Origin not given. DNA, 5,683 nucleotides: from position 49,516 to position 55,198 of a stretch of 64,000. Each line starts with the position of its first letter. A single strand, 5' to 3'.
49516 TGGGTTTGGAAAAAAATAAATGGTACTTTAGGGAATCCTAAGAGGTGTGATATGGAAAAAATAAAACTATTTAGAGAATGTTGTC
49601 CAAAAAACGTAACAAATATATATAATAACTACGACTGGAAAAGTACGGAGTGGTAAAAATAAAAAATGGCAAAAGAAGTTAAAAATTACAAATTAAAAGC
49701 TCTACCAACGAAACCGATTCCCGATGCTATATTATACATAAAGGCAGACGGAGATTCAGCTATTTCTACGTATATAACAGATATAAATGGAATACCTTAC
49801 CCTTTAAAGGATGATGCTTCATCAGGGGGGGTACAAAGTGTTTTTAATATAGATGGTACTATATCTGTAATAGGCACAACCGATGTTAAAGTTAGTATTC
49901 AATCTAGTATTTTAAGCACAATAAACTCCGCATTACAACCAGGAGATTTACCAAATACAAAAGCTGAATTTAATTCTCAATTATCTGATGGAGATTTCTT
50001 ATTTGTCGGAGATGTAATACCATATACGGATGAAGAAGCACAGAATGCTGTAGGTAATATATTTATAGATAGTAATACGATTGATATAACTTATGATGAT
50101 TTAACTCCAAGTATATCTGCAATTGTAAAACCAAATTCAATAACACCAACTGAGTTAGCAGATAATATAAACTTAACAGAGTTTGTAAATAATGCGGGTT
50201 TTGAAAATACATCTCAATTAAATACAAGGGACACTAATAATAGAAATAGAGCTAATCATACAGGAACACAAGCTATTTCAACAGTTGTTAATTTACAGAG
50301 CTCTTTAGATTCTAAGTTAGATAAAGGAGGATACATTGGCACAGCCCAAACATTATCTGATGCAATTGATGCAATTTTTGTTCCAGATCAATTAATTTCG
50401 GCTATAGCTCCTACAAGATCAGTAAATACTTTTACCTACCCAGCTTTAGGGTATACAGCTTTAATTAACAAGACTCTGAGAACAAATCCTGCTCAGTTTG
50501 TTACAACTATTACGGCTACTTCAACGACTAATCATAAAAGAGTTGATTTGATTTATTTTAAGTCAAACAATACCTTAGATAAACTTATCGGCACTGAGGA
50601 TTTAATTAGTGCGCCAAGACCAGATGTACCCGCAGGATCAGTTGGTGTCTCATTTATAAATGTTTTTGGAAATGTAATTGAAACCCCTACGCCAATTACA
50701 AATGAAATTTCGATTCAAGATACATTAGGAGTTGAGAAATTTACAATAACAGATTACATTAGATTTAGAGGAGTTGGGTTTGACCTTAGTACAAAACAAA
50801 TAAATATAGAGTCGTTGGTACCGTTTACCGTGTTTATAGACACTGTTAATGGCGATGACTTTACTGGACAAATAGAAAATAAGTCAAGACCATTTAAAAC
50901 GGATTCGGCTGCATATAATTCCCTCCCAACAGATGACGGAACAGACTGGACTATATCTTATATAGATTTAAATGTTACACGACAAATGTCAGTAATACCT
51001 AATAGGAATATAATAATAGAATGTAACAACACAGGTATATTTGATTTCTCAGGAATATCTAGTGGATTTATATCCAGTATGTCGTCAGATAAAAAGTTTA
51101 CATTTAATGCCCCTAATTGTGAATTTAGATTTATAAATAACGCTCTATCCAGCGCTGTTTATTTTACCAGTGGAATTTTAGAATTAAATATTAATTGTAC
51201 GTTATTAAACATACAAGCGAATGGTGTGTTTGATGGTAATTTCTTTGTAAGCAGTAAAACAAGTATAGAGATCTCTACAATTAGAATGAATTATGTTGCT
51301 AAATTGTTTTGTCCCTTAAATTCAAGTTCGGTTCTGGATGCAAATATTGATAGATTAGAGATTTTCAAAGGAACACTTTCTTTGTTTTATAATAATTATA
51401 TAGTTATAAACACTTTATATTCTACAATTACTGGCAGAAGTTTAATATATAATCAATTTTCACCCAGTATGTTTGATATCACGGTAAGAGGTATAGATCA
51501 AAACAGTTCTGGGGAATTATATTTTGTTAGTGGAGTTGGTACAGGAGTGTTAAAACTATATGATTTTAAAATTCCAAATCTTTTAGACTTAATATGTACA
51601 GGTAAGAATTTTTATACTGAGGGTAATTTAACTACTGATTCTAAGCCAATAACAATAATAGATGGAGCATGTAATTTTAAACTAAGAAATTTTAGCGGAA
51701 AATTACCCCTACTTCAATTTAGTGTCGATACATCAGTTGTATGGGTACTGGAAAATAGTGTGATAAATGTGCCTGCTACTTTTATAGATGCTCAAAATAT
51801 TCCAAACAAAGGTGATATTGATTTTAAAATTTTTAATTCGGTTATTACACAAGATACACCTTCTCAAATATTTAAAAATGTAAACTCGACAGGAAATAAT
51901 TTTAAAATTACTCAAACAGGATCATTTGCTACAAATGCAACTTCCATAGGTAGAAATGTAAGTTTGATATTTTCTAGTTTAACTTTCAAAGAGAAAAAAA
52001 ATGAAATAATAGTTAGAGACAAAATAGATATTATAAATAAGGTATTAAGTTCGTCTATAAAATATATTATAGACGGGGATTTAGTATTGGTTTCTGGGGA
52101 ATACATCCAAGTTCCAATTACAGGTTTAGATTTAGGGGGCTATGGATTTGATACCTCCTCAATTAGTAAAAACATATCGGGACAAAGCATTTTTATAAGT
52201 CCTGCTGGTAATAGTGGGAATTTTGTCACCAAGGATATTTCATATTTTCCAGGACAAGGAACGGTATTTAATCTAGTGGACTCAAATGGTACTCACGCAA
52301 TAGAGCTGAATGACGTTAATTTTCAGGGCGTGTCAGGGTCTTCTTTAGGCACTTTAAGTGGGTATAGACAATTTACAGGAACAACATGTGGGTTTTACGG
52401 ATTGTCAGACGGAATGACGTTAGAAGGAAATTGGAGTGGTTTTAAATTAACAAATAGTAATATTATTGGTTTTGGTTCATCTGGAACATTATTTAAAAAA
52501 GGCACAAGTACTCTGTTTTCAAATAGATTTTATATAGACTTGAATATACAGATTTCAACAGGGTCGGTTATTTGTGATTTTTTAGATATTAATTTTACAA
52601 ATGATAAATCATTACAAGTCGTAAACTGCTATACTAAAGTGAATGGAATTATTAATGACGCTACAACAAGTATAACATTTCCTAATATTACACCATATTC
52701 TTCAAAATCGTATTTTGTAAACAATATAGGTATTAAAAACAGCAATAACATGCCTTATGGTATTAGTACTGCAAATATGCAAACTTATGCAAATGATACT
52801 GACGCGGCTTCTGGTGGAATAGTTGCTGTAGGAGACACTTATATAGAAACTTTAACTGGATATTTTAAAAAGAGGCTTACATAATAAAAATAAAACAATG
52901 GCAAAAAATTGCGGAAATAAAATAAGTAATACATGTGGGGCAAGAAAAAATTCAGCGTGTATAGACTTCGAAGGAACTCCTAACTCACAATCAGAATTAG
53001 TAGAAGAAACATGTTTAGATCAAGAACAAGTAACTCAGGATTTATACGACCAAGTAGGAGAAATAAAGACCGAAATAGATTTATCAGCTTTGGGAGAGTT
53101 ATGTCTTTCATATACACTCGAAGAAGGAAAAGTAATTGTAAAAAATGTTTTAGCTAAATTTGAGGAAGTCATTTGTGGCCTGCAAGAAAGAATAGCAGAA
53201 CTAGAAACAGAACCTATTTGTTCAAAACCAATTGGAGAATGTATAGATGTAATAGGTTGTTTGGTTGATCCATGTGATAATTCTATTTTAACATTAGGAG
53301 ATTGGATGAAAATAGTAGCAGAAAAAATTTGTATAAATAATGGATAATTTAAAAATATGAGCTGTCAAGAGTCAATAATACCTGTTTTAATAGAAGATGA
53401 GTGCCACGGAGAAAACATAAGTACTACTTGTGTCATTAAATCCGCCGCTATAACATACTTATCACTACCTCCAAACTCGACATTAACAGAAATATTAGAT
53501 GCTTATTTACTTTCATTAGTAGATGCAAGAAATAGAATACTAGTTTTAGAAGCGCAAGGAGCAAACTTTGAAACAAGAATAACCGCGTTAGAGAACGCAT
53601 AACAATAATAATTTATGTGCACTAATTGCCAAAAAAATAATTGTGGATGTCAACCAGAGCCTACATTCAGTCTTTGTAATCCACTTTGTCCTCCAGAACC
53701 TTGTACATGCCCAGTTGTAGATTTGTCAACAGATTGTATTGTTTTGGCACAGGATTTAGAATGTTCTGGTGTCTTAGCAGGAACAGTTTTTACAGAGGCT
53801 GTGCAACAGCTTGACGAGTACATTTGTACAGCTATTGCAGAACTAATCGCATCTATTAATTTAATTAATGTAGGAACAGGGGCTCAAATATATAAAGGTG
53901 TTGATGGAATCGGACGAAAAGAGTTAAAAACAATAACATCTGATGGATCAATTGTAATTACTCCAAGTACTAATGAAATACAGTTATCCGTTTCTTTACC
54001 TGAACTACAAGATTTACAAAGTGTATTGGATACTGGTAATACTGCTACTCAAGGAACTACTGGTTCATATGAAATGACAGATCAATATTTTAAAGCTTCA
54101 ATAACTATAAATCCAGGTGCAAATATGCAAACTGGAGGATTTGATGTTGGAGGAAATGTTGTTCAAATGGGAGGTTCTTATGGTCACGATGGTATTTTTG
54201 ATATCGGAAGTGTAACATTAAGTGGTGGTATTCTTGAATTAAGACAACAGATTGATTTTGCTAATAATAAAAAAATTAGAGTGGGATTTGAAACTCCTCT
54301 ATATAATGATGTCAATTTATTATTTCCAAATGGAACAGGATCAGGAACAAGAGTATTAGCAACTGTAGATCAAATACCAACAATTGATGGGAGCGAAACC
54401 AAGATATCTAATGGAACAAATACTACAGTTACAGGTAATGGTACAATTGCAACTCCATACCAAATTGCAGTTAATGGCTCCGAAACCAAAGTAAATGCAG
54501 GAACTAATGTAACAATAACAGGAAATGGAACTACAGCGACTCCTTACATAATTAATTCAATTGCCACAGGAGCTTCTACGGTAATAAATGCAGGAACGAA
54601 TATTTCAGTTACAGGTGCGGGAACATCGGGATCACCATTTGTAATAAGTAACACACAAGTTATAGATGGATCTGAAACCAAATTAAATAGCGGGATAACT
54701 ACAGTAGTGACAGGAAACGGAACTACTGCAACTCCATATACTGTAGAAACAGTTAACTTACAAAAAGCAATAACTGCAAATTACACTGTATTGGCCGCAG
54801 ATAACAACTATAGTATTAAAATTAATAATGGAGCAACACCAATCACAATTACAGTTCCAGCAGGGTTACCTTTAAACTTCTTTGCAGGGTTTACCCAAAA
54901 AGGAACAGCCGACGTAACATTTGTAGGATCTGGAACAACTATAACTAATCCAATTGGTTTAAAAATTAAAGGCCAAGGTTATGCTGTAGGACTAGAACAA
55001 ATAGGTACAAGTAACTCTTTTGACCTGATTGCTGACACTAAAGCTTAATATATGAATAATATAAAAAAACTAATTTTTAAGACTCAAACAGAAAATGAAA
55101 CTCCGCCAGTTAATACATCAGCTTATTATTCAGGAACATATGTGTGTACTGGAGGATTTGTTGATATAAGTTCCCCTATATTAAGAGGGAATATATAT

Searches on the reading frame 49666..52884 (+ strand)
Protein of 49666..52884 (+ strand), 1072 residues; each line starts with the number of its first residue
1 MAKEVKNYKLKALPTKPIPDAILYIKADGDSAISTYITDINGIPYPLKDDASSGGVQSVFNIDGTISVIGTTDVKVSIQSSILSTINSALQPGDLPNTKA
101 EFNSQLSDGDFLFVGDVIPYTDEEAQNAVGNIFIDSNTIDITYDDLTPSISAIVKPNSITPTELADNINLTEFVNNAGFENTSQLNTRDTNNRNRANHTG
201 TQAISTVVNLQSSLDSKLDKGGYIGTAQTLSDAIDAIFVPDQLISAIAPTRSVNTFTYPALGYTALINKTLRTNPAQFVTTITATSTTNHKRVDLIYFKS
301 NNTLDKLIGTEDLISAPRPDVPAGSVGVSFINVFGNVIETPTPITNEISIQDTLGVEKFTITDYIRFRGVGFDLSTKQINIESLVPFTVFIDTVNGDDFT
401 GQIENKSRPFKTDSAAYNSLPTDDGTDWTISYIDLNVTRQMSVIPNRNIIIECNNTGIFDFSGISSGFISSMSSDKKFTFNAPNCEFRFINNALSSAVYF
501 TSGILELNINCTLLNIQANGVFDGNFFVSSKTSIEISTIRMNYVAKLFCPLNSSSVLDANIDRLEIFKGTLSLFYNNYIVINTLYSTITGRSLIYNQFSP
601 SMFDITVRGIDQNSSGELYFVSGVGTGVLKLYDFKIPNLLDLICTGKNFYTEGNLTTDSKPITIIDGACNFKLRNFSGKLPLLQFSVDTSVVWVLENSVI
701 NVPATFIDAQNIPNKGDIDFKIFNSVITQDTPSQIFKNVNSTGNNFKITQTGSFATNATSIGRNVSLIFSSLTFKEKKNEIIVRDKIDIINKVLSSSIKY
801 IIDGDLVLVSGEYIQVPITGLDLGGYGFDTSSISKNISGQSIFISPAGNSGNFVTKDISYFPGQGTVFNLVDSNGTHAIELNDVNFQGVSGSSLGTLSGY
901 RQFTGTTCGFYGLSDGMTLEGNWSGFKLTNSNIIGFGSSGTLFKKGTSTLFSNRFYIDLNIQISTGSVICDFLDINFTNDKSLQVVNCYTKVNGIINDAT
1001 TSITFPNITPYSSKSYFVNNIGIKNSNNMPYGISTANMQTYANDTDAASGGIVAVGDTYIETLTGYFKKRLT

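Call 11: search_protein_families(library=phrogs, proteins=[window:49666-52884:+], max_evalue=0.001)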
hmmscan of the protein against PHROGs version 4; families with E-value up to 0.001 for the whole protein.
window:49666-52884:+ (1072 aa): 1 family
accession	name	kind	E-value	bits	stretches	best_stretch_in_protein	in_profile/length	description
phrog_16509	-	unknown function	9.1e-32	111.4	1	774-1042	15-282/414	-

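Call 32: search_protein_families(library=pfam, proteins=[window:49666-52884:+], max_evalue=0.01)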
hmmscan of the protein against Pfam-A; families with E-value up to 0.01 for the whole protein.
window:49666-52884:+ (1072 aa): 0 families

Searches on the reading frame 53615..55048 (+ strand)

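Call 11: search_protein_families(library=phrogs, proteins=[window:53615-55048:+], max_evalue=0.001)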
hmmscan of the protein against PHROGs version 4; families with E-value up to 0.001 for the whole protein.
window:53615-55048:+ (477 aa): 1 family
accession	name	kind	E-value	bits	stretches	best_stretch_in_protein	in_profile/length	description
phrog_18179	-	head and packaging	2e-07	31.6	1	376-474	377-479/482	virion structural protein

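Call 32: search_protein_families(library=pfam, proteins=[window:53615-55048:+], max_evalue=0.01)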
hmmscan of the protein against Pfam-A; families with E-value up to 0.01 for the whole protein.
window:53615-55048:+ (477 aa): 0 families
